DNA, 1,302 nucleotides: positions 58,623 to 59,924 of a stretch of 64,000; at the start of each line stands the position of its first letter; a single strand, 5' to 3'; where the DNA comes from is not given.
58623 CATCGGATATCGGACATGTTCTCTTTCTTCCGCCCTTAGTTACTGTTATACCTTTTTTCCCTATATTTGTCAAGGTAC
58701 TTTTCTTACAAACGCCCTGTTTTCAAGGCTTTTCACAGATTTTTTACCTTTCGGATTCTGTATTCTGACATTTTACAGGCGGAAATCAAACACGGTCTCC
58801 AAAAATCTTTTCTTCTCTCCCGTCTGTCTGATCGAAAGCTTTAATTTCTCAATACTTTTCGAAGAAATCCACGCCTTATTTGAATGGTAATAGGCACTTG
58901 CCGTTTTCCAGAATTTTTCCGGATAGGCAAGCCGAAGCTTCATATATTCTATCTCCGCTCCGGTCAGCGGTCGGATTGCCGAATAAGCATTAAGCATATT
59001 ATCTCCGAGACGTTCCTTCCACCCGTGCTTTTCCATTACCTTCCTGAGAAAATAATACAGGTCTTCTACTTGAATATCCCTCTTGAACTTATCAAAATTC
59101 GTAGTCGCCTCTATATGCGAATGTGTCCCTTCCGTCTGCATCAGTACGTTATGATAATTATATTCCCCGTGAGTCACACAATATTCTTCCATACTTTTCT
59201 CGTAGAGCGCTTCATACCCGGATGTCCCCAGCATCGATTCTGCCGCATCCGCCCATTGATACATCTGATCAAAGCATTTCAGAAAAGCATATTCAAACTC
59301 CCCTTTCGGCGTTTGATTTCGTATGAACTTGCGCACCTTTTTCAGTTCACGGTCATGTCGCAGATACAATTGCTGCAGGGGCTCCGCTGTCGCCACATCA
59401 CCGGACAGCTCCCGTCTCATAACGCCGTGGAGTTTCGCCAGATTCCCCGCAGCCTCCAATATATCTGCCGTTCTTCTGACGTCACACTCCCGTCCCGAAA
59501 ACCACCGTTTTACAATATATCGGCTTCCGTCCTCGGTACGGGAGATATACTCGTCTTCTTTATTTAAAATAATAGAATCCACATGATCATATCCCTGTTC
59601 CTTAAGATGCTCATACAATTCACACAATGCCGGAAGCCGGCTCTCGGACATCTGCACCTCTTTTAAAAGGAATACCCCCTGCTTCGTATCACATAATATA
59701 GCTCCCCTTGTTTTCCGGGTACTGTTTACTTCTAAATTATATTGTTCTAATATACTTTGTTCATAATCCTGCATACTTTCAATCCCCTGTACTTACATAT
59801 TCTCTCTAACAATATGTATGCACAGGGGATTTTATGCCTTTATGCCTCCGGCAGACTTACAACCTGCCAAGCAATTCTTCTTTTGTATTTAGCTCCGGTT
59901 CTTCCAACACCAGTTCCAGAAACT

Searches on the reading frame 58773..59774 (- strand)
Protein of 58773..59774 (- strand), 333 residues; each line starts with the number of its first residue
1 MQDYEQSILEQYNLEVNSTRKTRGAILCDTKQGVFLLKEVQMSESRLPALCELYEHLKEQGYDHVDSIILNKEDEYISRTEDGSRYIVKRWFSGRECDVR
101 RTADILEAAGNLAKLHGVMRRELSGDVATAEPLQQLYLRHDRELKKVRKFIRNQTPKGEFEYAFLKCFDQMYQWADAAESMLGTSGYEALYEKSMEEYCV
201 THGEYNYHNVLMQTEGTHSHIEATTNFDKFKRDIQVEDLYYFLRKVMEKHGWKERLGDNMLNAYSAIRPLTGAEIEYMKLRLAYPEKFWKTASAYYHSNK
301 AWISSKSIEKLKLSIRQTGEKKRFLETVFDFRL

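Call 3: search_protein_families(library=pfam, proteins=[window:58773-59774:-], max_evalue=0.01)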
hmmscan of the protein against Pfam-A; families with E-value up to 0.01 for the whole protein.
window:58773-59774:- (333 aa): 0 families

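Call 4: search_protein_families(library=ncbifam, proteins=[window:58773-59774:-], max_evalue=0.01)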
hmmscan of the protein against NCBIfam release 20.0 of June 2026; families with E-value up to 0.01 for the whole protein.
window:58773-59774:- (333 aa): 5 families
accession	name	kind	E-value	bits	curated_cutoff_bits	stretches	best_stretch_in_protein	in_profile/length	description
TIGR02906.1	spore_CotS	subfamily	3.2e-55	187.3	172.7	1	14-327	1-313/314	CotS family spore coat protein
TIGR02904.1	spore_ysxE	equivalog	8.6e-21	74.5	263.55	1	6-300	2-294/309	spore coat protein YsxE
NF053880.1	SprCtKinCotIBac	equivalog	2.7e-14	52.9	550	1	7-306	8-310/328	spore coat kinase CotI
TIGR02905.1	spore_yutH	equivalog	6.7e-11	41.9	215.05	1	5-327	1-312/313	spore coat putative kinase YutH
NF003558.0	PRK05231.1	equivalog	3.7e-06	26.1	271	0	31-120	46-132/322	homoserine kinase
